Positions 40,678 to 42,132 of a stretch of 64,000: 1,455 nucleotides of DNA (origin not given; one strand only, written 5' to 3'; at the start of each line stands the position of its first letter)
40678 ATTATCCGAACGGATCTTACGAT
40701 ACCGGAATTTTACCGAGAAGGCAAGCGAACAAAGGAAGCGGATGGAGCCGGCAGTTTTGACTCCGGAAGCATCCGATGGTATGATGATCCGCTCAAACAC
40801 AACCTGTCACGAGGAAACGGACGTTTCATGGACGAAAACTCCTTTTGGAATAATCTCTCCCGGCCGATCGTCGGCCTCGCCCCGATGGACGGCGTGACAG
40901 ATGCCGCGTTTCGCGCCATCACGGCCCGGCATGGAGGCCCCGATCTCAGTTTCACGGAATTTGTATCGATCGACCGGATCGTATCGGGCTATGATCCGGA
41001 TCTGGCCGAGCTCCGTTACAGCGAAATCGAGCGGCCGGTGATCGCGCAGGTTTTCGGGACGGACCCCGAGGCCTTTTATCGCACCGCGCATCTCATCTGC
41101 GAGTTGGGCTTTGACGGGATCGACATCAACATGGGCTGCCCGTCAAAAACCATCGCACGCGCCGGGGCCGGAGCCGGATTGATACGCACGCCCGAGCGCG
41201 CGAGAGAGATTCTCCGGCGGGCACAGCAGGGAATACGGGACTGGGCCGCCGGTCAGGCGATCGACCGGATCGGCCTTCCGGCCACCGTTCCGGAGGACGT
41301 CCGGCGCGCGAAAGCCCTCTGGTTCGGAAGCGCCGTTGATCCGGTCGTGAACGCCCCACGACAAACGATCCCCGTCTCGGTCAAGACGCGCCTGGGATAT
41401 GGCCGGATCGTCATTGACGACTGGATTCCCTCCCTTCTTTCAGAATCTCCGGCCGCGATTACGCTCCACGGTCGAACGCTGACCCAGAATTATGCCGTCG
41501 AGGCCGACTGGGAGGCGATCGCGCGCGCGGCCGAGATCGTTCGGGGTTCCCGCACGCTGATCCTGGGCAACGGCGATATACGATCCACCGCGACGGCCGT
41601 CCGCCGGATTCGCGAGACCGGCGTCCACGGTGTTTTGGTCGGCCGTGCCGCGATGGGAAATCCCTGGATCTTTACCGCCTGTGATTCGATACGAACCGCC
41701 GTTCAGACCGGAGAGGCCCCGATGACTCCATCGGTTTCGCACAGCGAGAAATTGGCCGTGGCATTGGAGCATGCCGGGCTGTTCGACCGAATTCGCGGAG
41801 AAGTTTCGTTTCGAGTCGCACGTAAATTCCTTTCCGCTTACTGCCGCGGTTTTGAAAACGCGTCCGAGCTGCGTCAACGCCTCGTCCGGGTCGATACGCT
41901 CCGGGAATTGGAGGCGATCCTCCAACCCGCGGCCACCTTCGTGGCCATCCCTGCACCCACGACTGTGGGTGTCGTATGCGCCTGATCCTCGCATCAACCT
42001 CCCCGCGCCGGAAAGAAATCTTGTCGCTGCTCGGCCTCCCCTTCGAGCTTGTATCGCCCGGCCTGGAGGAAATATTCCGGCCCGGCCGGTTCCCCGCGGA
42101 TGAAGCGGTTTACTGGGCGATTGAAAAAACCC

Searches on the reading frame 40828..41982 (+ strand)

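Call 9: search_protein_families(library=pfam, proteins=[window:40828-41982:+], max_evalue=0.001)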
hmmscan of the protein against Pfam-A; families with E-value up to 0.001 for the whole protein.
window:40828-41982:+ (385 aa): 1 family
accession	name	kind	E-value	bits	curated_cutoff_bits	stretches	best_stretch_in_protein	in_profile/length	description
PF01207.24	Dus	-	9.2e-54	183.1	20.4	2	169-366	113-303/311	Dihydrouridine synthase (Dus)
